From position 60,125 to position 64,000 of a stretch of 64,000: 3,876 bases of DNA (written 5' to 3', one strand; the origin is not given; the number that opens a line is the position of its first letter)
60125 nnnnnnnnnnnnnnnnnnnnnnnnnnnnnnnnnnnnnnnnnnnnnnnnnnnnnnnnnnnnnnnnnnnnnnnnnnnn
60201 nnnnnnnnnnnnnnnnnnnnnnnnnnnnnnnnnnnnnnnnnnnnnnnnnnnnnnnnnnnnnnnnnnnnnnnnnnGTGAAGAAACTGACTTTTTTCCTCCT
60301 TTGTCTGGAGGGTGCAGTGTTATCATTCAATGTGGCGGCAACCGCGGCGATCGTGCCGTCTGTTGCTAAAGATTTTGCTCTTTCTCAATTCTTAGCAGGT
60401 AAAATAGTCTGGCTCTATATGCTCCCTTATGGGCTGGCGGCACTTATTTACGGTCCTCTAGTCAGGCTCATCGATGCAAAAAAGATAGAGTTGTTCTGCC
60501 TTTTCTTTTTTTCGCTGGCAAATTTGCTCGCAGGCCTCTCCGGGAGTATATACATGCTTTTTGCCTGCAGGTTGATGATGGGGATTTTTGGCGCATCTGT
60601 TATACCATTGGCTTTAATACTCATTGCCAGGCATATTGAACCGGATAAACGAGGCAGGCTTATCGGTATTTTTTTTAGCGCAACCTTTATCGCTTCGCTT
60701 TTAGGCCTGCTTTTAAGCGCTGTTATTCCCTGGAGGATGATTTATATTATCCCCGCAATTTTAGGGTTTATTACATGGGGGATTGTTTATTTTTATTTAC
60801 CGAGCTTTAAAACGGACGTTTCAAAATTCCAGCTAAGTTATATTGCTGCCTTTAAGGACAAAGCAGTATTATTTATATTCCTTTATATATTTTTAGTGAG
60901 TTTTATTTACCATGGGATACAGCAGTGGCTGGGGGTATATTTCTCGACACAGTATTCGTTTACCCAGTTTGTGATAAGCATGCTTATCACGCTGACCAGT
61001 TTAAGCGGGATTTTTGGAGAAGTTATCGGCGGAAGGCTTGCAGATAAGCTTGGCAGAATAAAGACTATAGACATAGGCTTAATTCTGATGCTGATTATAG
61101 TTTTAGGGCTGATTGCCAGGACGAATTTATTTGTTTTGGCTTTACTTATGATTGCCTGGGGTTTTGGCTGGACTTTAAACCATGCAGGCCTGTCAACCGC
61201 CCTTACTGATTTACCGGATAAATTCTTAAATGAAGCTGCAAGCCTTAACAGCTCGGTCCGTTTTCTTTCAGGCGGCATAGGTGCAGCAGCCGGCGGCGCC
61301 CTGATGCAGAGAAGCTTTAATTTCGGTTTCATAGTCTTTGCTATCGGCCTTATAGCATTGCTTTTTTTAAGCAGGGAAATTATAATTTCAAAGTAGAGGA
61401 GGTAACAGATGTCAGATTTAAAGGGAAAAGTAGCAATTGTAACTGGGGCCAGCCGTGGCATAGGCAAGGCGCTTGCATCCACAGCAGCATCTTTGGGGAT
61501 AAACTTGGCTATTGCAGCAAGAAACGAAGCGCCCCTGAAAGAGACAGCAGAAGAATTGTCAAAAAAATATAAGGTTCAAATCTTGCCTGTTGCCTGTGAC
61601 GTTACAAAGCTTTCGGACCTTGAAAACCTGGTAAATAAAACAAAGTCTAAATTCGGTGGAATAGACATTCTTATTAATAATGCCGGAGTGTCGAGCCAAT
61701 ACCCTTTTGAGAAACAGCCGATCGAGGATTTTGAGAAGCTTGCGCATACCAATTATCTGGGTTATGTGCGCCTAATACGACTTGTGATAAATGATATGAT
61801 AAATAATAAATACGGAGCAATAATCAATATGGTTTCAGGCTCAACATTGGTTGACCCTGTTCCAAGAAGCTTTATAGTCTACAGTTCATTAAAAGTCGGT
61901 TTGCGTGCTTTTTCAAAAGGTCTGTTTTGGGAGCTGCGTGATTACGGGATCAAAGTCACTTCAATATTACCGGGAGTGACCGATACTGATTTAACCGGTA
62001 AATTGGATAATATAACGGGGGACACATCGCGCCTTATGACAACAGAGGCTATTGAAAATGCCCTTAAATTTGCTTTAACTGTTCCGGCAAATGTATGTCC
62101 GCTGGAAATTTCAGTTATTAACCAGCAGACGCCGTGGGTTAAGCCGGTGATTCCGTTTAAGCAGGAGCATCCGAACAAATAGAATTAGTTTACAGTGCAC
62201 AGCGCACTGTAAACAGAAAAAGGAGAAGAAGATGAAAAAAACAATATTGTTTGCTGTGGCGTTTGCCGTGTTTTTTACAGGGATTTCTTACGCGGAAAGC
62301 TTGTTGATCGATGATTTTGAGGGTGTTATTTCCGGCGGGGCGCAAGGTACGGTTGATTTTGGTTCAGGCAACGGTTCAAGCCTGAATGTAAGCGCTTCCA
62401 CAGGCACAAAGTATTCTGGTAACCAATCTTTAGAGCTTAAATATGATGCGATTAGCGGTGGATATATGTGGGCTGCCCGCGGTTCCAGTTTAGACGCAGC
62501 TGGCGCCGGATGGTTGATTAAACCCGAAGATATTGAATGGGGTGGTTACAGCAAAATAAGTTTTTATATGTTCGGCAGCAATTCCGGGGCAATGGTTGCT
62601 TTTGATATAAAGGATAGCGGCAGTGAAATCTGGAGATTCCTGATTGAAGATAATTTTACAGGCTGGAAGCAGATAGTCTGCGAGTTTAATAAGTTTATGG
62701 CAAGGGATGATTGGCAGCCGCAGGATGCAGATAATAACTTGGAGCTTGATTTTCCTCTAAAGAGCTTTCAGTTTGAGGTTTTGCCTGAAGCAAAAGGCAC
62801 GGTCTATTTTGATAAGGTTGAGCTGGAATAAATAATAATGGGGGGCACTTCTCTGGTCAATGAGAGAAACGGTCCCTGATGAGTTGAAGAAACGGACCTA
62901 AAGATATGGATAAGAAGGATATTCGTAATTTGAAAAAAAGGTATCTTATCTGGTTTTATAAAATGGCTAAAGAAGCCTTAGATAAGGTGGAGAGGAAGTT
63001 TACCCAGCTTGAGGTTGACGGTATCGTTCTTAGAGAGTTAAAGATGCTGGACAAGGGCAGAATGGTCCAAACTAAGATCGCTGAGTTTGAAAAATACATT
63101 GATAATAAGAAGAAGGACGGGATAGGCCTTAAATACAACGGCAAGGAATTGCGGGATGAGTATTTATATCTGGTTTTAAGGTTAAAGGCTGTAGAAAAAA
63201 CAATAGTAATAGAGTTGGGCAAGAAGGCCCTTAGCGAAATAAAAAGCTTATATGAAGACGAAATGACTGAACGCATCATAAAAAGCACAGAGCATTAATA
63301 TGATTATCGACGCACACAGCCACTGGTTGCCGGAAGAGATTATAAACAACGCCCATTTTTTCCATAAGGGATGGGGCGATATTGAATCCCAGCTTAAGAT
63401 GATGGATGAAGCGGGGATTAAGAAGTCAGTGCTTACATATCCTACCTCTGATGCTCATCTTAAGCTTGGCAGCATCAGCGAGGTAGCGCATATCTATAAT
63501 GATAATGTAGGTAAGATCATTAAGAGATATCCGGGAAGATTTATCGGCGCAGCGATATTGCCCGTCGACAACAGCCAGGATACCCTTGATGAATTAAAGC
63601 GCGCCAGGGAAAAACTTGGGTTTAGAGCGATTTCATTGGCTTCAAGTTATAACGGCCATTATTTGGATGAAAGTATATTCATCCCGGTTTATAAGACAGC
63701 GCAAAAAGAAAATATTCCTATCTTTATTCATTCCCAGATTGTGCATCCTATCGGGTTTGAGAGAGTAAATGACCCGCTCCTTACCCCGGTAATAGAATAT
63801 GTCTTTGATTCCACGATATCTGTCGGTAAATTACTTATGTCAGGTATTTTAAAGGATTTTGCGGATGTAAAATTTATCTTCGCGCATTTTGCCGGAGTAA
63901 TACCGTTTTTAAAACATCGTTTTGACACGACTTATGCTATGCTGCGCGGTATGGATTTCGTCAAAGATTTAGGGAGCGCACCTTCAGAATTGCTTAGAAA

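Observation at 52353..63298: Compact tetracenomycin-like type II polyketide synthase cluster in a low-GC, non-actinomycete-looking genome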

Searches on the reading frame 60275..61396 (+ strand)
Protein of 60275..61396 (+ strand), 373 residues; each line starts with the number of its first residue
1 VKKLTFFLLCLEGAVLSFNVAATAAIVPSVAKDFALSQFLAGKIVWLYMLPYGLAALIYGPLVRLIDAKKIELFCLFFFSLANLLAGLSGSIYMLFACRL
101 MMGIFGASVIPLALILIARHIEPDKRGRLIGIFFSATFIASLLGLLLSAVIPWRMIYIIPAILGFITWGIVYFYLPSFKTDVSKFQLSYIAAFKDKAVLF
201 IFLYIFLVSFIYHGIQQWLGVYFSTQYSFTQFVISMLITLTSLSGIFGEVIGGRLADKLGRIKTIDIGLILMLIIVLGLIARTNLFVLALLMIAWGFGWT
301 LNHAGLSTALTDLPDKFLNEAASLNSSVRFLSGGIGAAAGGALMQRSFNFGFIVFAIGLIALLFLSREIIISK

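Call 4: search_protein_families(library=pfam, proteins=[window:60275-61396:+], max_evalue=0.01)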
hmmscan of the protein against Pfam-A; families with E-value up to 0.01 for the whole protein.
window:60275-61396:+ (373 aa): 2 families
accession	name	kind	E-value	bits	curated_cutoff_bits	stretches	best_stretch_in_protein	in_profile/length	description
PF07690.21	MFS_1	-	4.3e-50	171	33.4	2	14-337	6-347/347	Major Facilitator Superfamily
PF00083.30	Sugar_tr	-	1.9e-08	34.1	22.3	1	25-148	32-158/452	Sugar (and other) transporter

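Call 24: search_protein_families(library=ncbifam, proteins=[window:60275-61396:+], max_evalue=0.001)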
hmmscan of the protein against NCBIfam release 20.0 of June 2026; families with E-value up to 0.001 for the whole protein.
window:60275-61396:+ (373 aa): 32 families (the best 25 are shown)
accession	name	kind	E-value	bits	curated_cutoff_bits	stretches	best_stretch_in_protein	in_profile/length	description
TIGR00711.1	efflux_EmrB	subfamily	3.7e-20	72.1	230.2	2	19-191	17-192/485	DHA2 family efflux MFS transporter permease subunit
TIGR00880.1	2_A_01_02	superfamily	8.8e-16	58.3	131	1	48-176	3-139/141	multidrug resistance protein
TIGR00893.1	2A0114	subfamily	2e-14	53.3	395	2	23-176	13-170/399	D-galactonate transporter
TIGR00895.1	2A0115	subfamily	3.9e-13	49.1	418.55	2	18-176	31-193/398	aromatic acid/H+ symport family MFS transporter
TIGR00881.1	2A0104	subfamily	1e-12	47.8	407.75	2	24-175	15-170/379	phosphoglycerate transporter protein PgtP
NF002921.0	PRK03545.1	equivalog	2.3e-11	43.3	401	1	24-361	33-373/396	sugar transporter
TIGR00900.1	2A0121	subfamily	3.3e-11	43.2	319.6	2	9-150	214-358/364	H+ Antiporter protein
TIGR00710.1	efflux_Bcr_CflA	subfamily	2.7e-10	40.2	200.9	1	17-355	18-371/385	Bcr/CflA family efflux MFS transporter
NF033135.1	cmx_cmrA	equivalog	3e-10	39.7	400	1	24-343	23-344/374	Cmx/CmrA family chloramphenicol efflux MFS transporter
NF007498.0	PRK10091.1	equivalog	8.3e-10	38.1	499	1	9-367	8-371/390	MFS transporter AraJ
NF041041.1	FslD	exception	1.1e-08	34.7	500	1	24-201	30-211/396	rhizoferrin import MFS transporter FslD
NF008314.0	PRK11102.1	equivalog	1e-07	31.6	303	1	18-347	24-365/396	Bcr/CflA family multidrug efflux MFS transporter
NF053813.1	MFS_TcaB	equivalog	2e-07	30.1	475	1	23-339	25-356/396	putative multidrug effflux MFS transporter TcaB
TIGR00886.1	2A0108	subfamily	2.1e-07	30.4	311.7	1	15-294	11-329/368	NarK family nitrate/nitrite MFS transporter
NF002962.0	PRK03633.1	equivalog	2.1e-07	30.4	361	1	10-365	11-365/382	MFS transporter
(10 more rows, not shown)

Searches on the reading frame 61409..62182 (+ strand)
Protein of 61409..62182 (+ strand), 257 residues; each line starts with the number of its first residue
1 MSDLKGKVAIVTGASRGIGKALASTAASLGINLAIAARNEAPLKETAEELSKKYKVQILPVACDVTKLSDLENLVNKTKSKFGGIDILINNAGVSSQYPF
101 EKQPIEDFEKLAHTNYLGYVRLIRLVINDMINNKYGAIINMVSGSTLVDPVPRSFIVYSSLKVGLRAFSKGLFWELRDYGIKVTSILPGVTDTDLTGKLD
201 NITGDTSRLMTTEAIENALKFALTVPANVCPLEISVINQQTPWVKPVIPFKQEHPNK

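Call 4: search_protein_families(library=pfam, proteins=[window:61409-62182:+], max_evalue=0.01)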
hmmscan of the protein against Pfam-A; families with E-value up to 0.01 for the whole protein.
window:61409-62182:+ (257 aa): 6 families
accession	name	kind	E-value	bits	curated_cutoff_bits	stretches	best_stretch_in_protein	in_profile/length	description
PF00106.31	adh_short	-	2.1e-51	174.6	26.6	1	7-199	1-190/195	short chain dehydrogenase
PF13561.12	adh_short_C2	-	1e-36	127.1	27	1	13-201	1-186/236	Enoyl-(Acyl carrier protein) reductase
PF08659.16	KR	-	2.2e-10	41.2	22.6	1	10-128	4-125/180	KR domain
PF23441.1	SDR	-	1.8e-05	24.7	27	1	48-196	50-199/258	SDR-like rossmann domain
PF01370.27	Epimerase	-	0.003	17.5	20.9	1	10-126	2-102/240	NAD dependent epimerase/dehydratase family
PF02719.21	Polysacc_synt_2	-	0.0054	16.4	20.2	1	10-80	2-78/293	Polysaccharide biosynthesis protein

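Call 21: search_solved_structures(query=window:61409-62182:+, max_evalue=1e-30)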
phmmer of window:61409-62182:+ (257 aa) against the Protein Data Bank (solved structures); distinct sequences matched with E-value up to 1e-30: 0.

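Call 24: search_protein_families(library=ncbifam, proteins=[window:61409-62182:+], max_evalue=0.001)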
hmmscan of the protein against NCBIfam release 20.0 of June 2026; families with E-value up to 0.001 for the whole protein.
window:61409-62182:+ (257 aa): 226 families (the best 25 are shown)
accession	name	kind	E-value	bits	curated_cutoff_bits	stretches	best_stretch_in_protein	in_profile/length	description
NF005806.0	PRK07666.1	equivalog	1.3e-44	152.3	286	1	1-225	2-223/239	3-ketoacyl-ACP reductase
NF005594.0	PRK07326.1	equivalog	9.5e-42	143.2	271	1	2-236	2-229/237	SDR family oxidoreductase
NF004825.0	PRK06181.1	equivalog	2e-41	142.1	215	1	1-205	1-202/268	SDR family oxidoreductase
NF005559.1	PRK07231.1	subfamily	3e-40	138.3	215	1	4-205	2-200/249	glucose 1-dehydrogenase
NF004198.0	PRK05653.1-3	equivalog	1.8e-39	135.7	296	1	2-199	3-197/248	3-oxoacyl-ACP reductase FabG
NF005672.0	PRK07454.1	equivalog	9.2e-37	126.5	234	1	6-226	6-224/241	SDR family oxidoreductase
NF006070.0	PRK08213.1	subfamily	2.3e-36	125.6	279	1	3-200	9-208/259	gluconate 5-dehydrogenase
NF005878.0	PRK07825.1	subfamily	2.5e-36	125.5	287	1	2-203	5-199/278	short chain dehydrogenase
NF004196.0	PRK05650.1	equivalog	5.3e-36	124.1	297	1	10-200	6-193/272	SDR family oxidoreductase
TIGR01830.1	3oxo_ACP_reduc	equivalog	1.5e-35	123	297.75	1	9-203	1-193/239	3-oxoacyl-[acyl-carrier-protein] reductase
NF009093.0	PRK12429.1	subfamily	1.9e-35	122.4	258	1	3-198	2-194/259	3-hydroxybutyrate dehydrogenase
NF005495.0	PRK07109.1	subfamily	1.1e-34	120.2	264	1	3-197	5-198/334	SDR family oxidoreductase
NF004526.0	PRK05872.1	subfamily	4.7e-34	117.8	276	1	2-200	6-199/297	short-chain dehydrogenase/reductase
TIGR01963.1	PHB_DH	subfamily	8.1e-34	117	307.05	1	7-196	2-188/255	3-hydroxybutyrate dehydrogenase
NF004197.0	PRK05653.1-1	equivalog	1.1e-33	116.9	332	1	3-201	4-199/249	3-oxoacyl-ACP reductase FabG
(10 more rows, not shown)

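Call 64: find_encoding_contigs(protein=window:61409-62182:+, flank=10000, max_places=2)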
Protein window:61409-62182:+ (257 aa): no gene with exactly this product is on record in the collection.

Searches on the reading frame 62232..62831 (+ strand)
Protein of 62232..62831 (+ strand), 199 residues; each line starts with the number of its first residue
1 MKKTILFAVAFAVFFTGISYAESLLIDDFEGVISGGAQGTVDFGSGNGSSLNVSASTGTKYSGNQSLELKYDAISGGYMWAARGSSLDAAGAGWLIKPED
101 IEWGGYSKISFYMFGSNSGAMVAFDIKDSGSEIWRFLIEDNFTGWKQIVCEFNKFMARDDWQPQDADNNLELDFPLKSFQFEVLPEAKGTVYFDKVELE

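Call 4: search_protein_families(library=pfam, proteins=[window:62232-62831:+], max_evalue=0.01)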
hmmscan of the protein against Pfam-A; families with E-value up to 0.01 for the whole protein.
window:62232-62831:+ (199 aa): 1 family
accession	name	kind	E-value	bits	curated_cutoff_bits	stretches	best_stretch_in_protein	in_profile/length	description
PF03425.19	CBM_11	-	9.2e-24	84.9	27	1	21-198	10-179/182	Carbohydrate binding domain (family 11)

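Call 24: search_protein_families(library=ncbifam, proteins=[window:62232-62831:+], max_evalue=0.001)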
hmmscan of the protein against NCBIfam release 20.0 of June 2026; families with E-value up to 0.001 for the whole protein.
window:62232-62831:+ (199 aa): 0 families

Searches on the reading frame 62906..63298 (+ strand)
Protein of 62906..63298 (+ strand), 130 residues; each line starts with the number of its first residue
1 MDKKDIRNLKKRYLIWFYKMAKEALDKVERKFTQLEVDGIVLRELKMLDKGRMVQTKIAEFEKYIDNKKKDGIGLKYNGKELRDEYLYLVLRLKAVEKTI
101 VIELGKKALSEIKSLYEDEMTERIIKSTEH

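Call 4: search_protein_families(library=pfam, proteins=[window:62906-63298:+], max_evalue=0.01)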
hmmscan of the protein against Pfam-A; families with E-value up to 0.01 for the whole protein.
window:62906-63298:+ (130 aa): 0 families

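Call 24: search_protein_families(library=ncbifam, proteins=[window:62906-63298:+], max_evalue=0.001)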
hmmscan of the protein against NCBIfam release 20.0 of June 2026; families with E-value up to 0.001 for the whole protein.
window:62906-63298:+ (130 aa): 0 families

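Call 60: search_protein_families(library=pfam, proteins=[window:62906-63298:+], max_evalue=10)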
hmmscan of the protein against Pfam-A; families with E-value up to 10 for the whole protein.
window:62906-63298:+ (130 aa): 0 families

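Call 63: find_encoding_contigs(protein=window:62906-63298:+, flank=10000, max_places=2)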
Protein window:62906-63298:+ (130 aa): no gene with exactly this product is on record in the collection.

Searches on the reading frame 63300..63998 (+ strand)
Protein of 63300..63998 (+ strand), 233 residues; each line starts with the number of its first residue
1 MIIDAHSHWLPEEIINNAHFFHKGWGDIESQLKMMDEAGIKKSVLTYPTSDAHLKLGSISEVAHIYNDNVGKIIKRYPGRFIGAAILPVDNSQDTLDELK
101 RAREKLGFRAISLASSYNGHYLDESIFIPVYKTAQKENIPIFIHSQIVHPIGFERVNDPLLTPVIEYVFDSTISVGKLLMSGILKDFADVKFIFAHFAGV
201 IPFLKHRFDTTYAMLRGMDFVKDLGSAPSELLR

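Call 44: search_protein_families(library=pfam, proteins=[window:63300-63998:+], max_evalue=0.01)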
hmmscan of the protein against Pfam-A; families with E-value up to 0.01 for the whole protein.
window:63300-63998:+ (233 aa): 1 family
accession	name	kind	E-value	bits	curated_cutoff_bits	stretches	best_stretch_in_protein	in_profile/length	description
PF04909.20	Amidohydro_2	-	1.1e-17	65.1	26.4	1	3-217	1-211/289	Amidohydrolase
